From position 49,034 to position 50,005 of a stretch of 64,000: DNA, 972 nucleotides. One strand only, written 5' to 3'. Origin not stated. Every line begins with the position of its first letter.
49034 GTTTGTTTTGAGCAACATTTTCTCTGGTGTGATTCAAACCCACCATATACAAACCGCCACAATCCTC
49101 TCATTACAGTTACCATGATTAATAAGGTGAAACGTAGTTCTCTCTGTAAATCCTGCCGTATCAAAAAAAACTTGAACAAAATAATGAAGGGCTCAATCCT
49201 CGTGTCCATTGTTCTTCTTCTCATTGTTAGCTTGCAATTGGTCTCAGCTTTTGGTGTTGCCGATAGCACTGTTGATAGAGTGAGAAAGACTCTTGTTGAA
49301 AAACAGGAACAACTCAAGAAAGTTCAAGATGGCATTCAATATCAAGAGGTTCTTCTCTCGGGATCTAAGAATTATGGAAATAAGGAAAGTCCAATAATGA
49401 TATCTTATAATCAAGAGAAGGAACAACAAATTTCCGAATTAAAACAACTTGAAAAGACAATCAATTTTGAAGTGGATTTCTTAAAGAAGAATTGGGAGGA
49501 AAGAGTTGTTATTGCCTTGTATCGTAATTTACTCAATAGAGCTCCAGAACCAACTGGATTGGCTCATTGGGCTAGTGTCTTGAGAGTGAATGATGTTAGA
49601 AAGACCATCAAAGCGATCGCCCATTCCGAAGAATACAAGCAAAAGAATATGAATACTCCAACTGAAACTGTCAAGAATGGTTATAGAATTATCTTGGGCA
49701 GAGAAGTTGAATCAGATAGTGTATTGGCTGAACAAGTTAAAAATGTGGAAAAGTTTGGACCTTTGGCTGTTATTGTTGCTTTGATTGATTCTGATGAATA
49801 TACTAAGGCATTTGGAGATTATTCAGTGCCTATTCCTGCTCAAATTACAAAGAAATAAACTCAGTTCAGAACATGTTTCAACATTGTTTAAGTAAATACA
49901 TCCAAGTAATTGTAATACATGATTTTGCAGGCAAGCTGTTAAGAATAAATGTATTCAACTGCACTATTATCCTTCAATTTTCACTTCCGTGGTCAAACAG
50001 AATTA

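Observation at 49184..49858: Secreted DUF4214 protein, a predominantly bacterial domain in an amoebozoan gene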

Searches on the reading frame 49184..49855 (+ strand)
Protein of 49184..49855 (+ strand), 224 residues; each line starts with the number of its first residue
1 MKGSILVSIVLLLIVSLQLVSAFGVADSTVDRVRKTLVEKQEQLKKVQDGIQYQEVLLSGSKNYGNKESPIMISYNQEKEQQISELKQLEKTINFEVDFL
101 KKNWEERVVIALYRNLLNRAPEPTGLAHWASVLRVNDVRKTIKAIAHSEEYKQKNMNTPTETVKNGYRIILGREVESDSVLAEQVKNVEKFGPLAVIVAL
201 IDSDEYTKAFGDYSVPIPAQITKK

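Call 4: search_protein_families(library=pfam, proteins=[window:49184-49855:+], max_evalue=1)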
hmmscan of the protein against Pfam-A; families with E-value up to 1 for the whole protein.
window:49184-49855:+ (224 aa): 2 families
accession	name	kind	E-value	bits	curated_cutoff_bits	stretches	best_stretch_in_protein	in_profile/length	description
PF00427.26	PBS_linker_poly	-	1.5e-17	64.3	28.7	2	137-217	42-124/126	Phycobilisome Linker polypeptide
PF13946.11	DUF4214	-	1.1e-08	35.5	23.2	1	108-154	23-71/72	Domain of unknown function (DUF4214)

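Call 5: search_solved_structures(query=window:49184-49855:+, max_evalue=10, show_alignments=2)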
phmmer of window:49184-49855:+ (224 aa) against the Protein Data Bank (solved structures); distinct sequences matched with E-value up to 10: 61 (the best 60 are shown).
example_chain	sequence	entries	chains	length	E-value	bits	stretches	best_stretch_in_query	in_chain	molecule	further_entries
8imn_5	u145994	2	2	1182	2.9e-23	85.9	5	75-217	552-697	CpcN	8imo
9k9w_a9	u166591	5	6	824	2.8e-18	69.6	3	123-216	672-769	Glr1262 protein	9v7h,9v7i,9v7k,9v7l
7eyd_09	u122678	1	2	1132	2e-17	66.9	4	108-218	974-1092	Phycobiliprotein ApcE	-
9k9w_M2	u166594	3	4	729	1.5e-15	60.7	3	110-216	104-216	Glr2806 protein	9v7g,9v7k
7vea_aM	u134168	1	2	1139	1.8e-15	60.5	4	125-217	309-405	Phycobiliprotein ApcE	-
8imi_0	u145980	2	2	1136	2.6e-15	59.9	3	87-217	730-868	ApcE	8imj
7ext_03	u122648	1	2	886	7.7e-13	51.9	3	104-221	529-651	Phycobiliprotein ApcE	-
9k9w_j5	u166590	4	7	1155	8e-12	48.6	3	102-217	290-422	Phycobiliprotein ApcE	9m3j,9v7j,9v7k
7sc7_BD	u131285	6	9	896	5.2e-11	45.9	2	137-221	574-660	Phycobiliprotein ApcE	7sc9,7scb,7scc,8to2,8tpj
8imk_1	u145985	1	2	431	6.8e-11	45.5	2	104-218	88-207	ApcH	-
2l8v_A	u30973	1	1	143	8.2e-09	38.7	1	100-217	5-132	Phycobilisome 32.1 kDa linker polypeptide, phycocyanin-associated, rod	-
8wql_BB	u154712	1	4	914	1.2e-08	38.2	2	125-217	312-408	LCM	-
7veb_Z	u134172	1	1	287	5.1e-08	36.1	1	100-217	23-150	Phycobilisome 32.1 kDa linker polypeptide, phycocyanin-associated, rod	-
3nph_B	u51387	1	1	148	7.5e-08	35.6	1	106-217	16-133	Phycobilisome 32.1 kDa linker polypeptide, phycocyanin-associated, rod 2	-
7sc8_BM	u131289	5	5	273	2.6e-07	33.8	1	106-217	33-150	Phycobilisome 32.1 kDa linker polypeptide, phycocyanin-associated, rod 2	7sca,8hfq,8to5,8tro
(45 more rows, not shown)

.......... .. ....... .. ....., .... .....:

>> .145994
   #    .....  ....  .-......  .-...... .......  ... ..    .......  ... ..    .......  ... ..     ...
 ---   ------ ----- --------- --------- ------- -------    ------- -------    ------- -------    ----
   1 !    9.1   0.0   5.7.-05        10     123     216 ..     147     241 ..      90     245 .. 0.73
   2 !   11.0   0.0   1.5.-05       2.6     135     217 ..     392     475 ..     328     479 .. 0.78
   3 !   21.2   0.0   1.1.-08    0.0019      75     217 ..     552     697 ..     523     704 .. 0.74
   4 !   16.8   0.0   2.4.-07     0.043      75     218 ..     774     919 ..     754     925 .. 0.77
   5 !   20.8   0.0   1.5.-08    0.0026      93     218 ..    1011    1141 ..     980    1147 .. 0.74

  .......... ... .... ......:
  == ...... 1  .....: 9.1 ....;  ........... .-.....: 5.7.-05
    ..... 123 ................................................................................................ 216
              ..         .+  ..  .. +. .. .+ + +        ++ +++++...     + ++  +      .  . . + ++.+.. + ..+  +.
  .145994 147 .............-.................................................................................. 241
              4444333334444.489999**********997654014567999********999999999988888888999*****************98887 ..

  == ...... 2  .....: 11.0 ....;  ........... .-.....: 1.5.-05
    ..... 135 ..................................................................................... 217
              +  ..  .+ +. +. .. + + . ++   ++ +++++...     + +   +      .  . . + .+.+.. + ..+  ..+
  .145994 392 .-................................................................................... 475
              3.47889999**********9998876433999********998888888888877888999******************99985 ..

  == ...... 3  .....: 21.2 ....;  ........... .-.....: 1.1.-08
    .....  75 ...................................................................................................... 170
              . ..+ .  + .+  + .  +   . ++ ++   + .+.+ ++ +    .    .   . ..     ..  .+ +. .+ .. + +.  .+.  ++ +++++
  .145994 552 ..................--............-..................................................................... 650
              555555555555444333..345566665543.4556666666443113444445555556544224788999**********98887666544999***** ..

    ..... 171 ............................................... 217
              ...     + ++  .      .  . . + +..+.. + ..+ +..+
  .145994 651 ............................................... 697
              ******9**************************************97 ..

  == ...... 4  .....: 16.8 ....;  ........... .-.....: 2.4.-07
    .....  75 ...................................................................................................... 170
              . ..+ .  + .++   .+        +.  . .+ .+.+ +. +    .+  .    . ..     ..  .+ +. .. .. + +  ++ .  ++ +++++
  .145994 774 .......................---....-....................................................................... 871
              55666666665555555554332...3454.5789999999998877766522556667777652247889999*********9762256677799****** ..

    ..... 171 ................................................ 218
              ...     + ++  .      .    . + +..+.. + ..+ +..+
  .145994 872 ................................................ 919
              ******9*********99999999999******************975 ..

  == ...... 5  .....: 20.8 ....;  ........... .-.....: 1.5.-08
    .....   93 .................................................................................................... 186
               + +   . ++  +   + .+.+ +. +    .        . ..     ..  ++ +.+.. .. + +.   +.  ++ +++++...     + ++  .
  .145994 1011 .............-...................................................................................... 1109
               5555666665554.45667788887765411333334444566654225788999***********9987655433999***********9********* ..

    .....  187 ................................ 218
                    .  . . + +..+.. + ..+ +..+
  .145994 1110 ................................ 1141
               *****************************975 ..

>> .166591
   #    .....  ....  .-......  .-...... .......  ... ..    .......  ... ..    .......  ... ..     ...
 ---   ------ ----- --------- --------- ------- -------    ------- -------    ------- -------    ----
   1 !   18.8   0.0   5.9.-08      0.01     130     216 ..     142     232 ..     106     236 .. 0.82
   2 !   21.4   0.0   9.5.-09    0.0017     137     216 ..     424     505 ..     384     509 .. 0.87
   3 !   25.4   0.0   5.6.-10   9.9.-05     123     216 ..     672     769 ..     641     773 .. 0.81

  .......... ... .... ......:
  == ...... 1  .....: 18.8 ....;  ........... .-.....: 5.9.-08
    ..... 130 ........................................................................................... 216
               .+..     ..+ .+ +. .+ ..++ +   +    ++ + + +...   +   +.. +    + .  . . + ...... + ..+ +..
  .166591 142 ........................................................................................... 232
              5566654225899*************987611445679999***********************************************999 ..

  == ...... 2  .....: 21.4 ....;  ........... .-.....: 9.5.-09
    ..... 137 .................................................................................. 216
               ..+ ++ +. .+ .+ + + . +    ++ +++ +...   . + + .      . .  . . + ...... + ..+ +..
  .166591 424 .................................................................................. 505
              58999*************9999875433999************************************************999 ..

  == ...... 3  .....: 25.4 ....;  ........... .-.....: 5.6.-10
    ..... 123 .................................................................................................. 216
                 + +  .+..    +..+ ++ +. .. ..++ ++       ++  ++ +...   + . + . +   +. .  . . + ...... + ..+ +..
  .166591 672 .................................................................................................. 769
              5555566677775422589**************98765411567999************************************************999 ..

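Call 6: find_homologous_proteins(query=window:49184-49855:+, max_evalue=0.001)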
Query window:49184-49855:+ (224 aa): 1 proteins with E <= 0.001 among 524 candidates.
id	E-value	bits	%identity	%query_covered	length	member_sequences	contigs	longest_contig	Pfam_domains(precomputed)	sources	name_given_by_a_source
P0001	5.0e-137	472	100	100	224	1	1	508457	PF00427.27,PF13946.12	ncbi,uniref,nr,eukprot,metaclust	ncbi:predicted protein [Naegleria gruberi]|uniref:Predicted protein n=1 Tax=Naegleria gruberi TaxID=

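Call 7: find_encoding_contigs(protein=window:49184-49855:+, flank=10000, max_places=6)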
Protein window:49184-49855:+ (224 aa): no gene with exactly this product is on record in the collection.

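Call 16: search_protein_representatives(protein=window:49184-49855:+)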
Query: 224 residues. Proteins with E-value up to 0.001 (for the whole library): 2599; up to 1e-10: 104; up to 1e-30: 1. The best 150 are listed.
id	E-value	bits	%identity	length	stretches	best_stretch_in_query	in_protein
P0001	1.6e-137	472.0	100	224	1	1-224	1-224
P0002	1.1e-28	116.7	32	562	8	98-157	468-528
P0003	1.7e-27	112.8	36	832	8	109-181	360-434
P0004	3.6e-27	111.8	30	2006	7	107-217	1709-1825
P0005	2.0e-26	109.4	32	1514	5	105-194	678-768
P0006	3.6e-25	105.2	33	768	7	107-207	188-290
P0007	2.0e-23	99.6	32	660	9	109-142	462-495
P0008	1.2e-21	93.8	34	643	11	111-145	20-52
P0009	1.4e-21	93.5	35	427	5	102-211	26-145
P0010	1.5e-21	93.4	31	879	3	108-216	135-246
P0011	6.8e-20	88.0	37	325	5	103-153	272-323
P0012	1.9e-19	86.6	28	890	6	110-214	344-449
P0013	6.1e-19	84.9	40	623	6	108-174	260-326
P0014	1.2e-17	80.7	31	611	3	108-209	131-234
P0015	4.1e-17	79.0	36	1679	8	107-176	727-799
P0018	3.7e-16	75.8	38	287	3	108-217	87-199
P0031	1.8e-14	70.3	37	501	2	107-217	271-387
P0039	5.9e-14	68.6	35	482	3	111-216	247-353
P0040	6.1e-14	68.6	30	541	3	108-216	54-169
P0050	3.3e-13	66.2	32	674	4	107-215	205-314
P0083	2.4e-11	60.1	33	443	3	103-216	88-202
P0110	1.3e-10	57.7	40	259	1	107-217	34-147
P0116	1.6e-10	57.4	41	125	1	108-216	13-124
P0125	2.2e-10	57.0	36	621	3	100-216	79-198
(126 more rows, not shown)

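Call 18: list_cluster_members(proteins=[P0116, P0110, P0083, P0040, P0125, P0031, P0039, P0050, P0002, P0003])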
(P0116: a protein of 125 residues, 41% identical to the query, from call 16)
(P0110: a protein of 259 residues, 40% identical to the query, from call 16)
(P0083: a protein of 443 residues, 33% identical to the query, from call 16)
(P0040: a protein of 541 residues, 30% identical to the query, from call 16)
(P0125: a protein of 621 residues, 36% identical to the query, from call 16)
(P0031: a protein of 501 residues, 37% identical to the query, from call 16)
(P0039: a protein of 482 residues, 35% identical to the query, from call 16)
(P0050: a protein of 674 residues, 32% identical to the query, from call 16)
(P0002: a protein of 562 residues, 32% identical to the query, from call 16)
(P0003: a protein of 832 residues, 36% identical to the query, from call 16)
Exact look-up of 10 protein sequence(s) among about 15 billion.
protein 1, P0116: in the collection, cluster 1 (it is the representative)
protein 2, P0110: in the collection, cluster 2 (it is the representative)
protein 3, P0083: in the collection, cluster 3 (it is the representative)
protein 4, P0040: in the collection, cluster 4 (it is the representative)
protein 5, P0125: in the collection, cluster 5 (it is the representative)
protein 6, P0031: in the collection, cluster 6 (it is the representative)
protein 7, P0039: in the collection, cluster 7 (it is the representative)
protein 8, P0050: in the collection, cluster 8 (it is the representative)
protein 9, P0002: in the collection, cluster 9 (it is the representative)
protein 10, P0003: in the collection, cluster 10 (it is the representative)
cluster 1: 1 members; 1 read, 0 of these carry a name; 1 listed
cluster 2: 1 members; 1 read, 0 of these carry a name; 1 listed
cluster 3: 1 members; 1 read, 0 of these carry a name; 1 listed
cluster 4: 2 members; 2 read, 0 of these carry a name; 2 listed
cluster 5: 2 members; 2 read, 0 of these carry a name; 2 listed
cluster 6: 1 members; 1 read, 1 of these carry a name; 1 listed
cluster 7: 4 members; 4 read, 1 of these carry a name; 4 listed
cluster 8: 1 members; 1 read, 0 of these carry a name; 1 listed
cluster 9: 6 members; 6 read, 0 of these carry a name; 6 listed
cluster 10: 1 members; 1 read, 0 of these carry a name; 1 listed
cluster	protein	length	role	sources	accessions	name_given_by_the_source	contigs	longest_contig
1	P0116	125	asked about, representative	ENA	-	-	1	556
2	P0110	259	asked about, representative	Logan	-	-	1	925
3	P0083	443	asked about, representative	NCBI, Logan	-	-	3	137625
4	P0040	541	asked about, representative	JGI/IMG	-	-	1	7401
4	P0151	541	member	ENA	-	-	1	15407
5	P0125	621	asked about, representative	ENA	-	-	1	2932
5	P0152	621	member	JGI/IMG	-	-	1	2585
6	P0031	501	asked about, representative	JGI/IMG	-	hypothetical protein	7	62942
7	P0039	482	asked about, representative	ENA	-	-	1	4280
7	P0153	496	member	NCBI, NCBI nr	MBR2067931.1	MAG: DUF4214 domain-containing protein [Solobacterium sp.] | DUF4214 domain-containing protein [Solobacterium sp.]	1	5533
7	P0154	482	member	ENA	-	-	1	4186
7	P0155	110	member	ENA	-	-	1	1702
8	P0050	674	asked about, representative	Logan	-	-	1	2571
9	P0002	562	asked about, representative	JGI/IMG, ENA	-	-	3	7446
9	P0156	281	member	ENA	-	-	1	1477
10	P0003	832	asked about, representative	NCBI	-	-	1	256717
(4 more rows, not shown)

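Call 21: find_encoding_contigs(protein=P0110, flank=5000, max_places=3)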
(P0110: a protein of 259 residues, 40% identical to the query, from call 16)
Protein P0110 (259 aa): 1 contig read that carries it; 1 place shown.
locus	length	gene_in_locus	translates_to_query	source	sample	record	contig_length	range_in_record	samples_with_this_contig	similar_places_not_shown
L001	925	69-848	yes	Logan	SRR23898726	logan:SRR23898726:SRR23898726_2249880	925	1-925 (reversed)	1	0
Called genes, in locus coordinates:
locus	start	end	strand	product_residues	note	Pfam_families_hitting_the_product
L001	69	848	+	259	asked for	PF13946:DUF4214, PF00427:PBS_linker_poly, PF13946:DUF4214 (weak)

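Call 23: find_encoding_contigs(protein=P0116, flank=5000, max_places=3)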
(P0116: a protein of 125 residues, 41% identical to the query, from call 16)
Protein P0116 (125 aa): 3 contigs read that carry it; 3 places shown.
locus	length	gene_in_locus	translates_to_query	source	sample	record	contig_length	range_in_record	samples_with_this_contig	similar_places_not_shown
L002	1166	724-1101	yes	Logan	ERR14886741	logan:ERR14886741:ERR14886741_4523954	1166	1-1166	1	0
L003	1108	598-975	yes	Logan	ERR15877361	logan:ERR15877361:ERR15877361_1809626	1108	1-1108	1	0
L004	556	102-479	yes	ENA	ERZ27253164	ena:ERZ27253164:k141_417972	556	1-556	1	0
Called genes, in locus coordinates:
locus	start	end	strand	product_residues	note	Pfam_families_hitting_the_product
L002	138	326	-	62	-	-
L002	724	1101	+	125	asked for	PF00427:PBS_linker_poly, PF13946:DUF4214 (weak)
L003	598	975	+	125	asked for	PF00427:PBS_linker_poly, PF13946:DUF4214 (weak)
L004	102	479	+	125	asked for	PF00427:PBS_linker_poly, PF13946:DUF4214 (weak)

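Call 24: find_encoding_contigs(protein=P0018, flank=8000, max_places=3)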
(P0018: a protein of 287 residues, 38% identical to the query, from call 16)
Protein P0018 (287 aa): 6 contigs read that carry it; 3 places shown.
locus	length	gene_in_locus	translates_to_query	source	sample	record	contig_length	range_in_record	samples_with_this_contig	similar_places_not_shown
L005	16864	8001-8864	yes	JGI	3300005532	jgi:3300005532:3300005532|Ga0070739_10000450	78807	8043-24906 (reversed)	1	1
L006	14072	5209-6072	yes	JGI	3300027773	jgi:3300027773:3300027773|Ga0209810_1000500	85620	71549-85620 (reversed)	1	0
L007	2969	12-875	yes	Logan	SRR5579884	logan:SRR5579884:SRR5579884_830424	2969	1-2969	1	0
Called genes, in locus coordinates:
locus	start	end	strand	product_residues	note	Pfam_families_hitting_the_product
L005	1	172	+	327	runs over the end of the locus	PF08240:ADH_N, PF00107:ADH_zinc_N, PF13602:ADH_zinc_N_2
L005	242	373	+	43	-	-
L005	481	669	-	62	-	-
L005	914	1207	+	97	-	PF01022:HTH_5, PF12802:MarR_2 (weak), PF12840:HTH_20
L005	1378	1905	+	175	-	PF13279:4HBT_2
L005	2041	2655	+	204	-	PF01521:Fe-S_biosyn, PF01106:NifU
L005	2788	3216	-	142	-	PF11236:DUF3037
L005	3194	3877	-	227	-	PF20613:HipA_2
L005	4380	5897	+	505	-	PF13188:PAS_8 (faint), PF08448:PAS_4, PF13426:PAS_9 (faint), PF00989:PAS (weak), PF08448:PAS_4, PF07730:HisKA_3, PF13581:HATPase_c_2 (weak), PF02518:HATPase_c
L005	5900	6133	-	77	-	PF10944:DUF2630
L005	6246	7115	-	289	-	PF02739:5_3_exonuc_N, PF01367:5_3_exonuc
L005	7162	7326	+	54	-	-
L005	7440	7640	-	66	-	-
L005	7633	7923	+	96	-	-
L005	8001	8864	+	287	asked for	PF13946:DUF4214 (weak), PF00427:PBS_linker_poly, PF13946:DUF4214 (weak), PF00427:PBS_linker_poly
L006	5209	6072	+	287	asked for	PF13946:DUF4214 (weak), PF00427:PBS_linker_poly, PF13946:DUF4214 (weak), PF00427:PBS_linker_poly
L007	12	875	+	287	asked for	PF13946:DUF4214 (weak), PF00427:PBS_linker_poly, PF13946:DUF4214 (weak), PF00427:PBS_linker_poly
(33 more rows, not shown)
